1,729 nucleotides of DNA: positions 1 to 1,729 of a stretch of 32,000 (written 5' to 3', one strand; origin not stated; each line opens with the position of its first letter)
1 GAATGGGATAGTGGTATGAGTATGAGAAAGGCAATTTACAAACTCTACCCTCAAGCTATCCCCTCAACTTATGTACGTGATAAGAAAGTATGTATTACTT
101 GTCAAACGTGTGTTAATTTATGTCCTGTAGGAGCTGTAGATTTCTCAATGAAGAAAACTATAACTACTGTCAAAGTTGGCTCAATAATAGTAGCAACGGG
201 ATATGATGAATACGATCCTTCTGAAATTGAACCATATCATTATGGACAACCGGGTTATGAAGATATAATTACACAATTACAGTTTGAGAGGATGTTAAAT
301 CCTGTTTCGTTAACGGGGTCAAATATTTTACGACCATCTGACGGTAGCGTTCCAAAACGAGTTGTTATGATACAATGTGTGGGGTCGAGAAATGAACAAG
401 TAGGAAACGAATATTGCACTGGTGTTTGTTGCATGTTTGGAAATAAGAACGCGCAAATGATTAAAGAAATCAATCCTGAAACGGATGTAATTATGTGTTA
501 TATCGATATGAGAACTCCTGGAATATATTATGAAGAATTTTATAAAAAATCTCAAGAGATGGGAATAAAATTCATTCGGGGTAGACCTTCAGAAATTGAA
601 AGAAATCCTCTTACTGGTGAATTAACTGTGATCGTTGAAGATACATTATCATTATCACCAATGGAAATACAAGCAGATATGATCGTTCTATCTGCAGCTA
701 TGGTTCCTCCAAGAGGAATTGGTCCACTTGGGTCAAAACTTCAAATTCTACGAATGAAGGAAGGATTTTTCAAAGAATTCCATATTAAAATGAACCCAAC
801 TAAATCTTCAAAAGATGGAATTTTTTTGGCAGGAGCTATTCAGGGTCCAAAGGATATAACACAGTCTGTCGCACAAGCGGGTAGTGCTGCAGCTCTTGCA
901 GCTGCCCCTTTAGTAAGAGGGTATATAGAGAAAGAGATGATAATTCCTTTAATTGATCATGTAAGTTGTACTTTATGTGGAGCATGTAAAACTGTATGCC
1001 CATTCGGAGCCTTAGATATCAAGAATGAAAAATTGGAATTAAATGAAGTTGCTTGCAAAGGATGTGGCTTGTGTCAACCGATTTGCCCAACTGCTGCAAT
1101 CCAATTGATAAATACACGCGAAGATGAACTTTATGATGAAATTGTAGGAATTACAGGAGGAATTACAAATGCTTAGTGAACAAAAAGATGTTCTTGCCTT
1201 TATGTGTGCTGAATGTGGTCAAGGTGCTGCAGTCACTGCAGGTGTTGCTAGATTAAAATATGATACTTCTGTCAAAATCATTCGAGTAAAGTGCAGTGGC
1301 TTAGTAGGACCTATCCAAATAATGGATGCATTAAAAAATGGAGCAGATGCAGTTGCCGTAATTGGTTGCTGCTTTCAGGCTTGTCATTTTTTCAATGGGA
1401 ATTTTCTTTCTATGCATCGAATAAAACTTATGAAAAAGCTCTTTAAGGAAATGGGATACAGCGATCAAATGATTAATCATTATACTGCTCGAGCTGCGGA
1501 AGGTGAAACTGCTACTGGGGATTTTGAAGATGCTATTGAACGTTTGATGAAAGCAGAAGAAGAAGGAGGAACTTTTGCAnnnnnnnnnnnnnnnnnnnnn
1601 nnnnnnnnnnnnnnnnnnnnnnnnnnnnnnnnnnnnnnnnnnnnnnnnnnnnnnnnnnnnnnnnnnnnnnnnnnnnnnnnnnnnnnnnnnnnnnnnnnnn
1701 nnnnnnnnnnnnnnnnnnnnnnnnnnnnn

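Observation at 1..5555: Mvh/Hdr-style operon in which a flavoprotein, not a [NiFe] large subunit, follows the hydrogenase small-subunit-like gene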

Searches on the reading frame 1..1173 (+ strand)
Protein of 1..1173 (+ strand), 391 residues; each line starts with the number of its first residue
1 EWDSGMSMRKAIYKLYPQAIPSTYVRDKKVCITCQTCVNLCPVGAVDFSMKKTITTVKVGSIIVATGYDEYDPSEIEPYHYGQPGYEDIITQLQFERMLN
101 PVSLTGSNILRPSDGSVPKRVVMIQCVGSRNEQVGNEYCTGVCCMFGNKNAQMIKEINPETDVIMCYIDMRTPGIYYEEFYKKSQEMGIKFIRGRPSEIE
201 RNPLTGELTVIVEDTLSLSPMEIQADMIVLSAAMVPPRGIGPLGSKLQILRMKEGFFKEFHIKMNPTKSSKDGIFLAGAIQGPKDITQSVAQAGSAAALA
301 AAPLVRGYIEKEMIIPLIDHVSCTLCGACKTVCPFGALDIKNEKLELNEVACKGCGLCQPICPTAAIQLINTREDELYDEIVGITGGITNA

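Call 7: search_protein_families(library=pfam, proteins=[window:1-1173:+], max_evalue=0.01)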
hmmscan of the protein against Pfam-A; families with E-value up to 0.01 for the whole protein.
window:1-1173:+ (391 aa): 13 families
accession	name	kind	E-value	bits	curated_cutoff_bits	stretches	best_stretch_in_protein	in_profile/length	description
PF00037.32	Fer4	-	3.6e-16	58.6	21.1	3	318-338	3-23/24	4Fe-4S binding domain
PF12838.12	Fer4_7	-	2.1e-11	44.6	27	2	322-366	1-52/52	4Fe-4S dicluster domain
PF13237.11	Fer4_10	-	3.2e-11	43.4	25.5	2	317-363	3-53/53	4Fe-4S dicluster domain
PF13187.11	Fer4_9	-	4.8e-09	36.6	27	2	323-367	2-52/52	4Fe-4S dicluster domain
PF13183.11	Fer4_8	-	5e-09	37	27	1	322-336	53-67/68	4Fe-4S dicluster domain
PF13484.11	Fer4_16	-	9.2e-09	36.4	30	0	31-55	2-25/66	4Fe-4S double cluster binding domain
PF14697.11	Fer4_21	-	1.7e-08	34.9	35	2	318-368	3-58/59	4Fe-4S dicluster domain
PF12837.12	Fer4_6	-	3.7e-08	33.4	25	1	315-338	1-24/24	4Fe-4S binding domain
PF12797.12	Fer4_2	-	2.1e-06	27.7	24.5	1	316-335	3-22/22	4Fe-4S binding domain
PF13534.11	Fer4_17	-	8.8e-06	26.6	22.2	0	322-334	45-57/61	4Fe-4S dicluster domain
PF25160.1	LdpA_Fe-S-bd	-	7.8e-05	22.8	27.6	1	329-370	9-46/49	LdpA Fe-S cluster-binding domain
PF12800.12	Fer4_4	-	0.0013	19.3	24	0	30-44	3-17/17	4Fe-4S binding domain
PF12798.12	Fer4_3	-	0.0021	19.2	27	0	323-337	1-15/15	4Fe-4S binding domain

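Call 8: search_protein_families(library=ncbifam, proteins=[window:1-1173:+], max_evalue=0.01)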
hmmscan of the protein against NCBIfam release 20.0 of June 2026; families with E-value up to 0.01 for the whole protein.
window:1-1173:+ (391 aa): 91 families (the best 25 are shown)
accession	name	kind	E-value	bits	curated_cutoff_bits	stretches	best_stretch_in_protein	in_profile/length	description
NF040770.1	hetero_SS_HdrA2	exception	3e-123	412.6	1100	1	1-382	260-638/777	CoB-CoM heterodisulfide reductase HdrA2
NF041891.1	hdrA_Methbact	equivalog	6.4e-116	388.4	1300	1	1-384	257-635/762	ferredoxin:CoB-CoM heterodisulfide reductase subunit HdrA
NF041778.1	hetero_SS_HdrA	equivalog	8.4e-111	371.1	1400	1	2-384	266-650/771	ferredoxin:CoB-CoM heterodisulfide reductase subunit HdrA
NF038196.1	ferrodoxin_EFR1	subfamily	3.2e-14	53.6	75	2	322-373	185-236/242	EFR1 family ferrodoxin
TIGR02700.1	flavo_MJ0208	hypoth_equivalog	9.7e-14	51.2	251.35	1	286-368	111-195/234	dihydromethanopterin reductase (acceptor)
NF042909.1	FMH_DH_FwdF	exception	5.7e-13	48.7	375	3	299-347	35-81/336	tungsten-dependent formylmethanofuran dehydrogenase subunit FwdF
NF058577.1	FdxA_fam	equivalog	6.2e-12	45.5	65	2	322-366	8-52/52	4Fe-4S ferredoxin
TIGR02179.1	PorD_KorD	subfamily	7.6e-11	42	60.05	1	314-371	18-76/78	2-oxoacid:acceptor oxidoreductase, delta subunit, pyruvate/2-ketoisovalerate family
NF009053.0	PRK12387.1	subfamily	3.9e-10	39.8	204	1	319-372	36-95/180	formate hydrogenlyase complex iron-sulfur subunit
TIGR02912.1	sulfite_red_C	equivalog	7e-10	38.4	324.1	1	318-378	166-226/314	sulfite reductase subunit C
NF040864.1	HgcB_ferredoxin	equivalog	1.5e-09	37.5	99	1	319-369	12-63/93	mercury methylation ferredoxin HgcB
NF043069.1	T4HPD_activ_SAM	equivalog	1.7e-09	37.5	425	1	321-373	51-103/299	trans-4-hydroxy-L-proline dehydratase activase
NF045874.1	Vhu_polyferre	exception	1.8e-09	36.8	600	1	319-365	28-74/381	F420-non-reducing hydrogenase associated-polyferredoxin VhuB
TIGR04041.1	activase_YjjW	hypoth_equivalog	2.7e-09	36.8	250.2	1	322-370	42-90/276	YjjW family glycine radical enzyme activase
NF005506.0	PRK07118.1-5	equivalog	2.9e-09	36.7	388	2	320-376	140-196/279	Fe-S cluster domain-containing protein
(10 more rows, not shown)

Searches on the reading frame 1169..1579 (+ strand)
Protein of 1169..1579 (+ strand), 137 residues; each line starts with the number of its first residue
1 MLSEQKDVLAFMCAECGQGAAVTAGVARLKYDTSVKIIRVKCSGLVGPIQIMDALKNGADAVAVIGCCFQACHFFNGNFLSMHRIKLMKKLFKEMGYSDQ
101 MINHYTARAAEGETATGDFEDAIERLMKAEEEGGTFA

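Call 7: search_protein_families(library=pfam, proteins=[window:1169-1579:+], max_evalue=0.01)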
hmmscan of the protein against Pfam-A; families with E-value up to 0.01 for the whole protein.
window:1169-1579:+ (137 aa): 1 family
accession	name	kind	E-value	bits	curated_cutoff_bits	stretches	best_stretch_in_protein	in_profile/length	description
PF02662.21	FlpD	-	5.3e-31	107.6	22.3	1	8-127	1-120/123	Methyl-viologen-reducing hydrogenase, delta subunit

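Call 8: search_protein_families(library=ncbifam, proteins=[window:1169-1579:+], max_evalue=0.01)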
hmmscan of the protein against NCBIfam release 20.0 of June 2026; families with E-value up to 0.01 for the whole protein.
window:1169-1579:+ (137 aa): 4 families
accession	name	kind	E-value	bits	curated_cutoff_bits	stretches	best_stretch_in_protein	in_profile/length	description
NF040770.1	hetero_SS_HdrA2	exception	7.9e-28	97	1100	1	4-129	646-771/777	CoB-CoM heterodisulfide reductase HdrA2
NF045873.1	F420_non_VhuD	exception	3.9e-26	91.7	215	1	8-128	4-124/132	F420-non-reducing hydrogenase iron-sulfur subunit VhuD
NF041891.1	hdrA_Methbact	equivalog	2.2e-06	26.2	1300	1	4-67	642-703/762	ferredoxin:CoB-CoM heterodisulfide reductase subunit HdrA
NF041778.1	hetero_SS_HdrA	equivalog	0.00079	17.4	1400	1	3-65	651-713/771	ferredoxin:CoB-CoM heterodisulfide reductase subunit HdrA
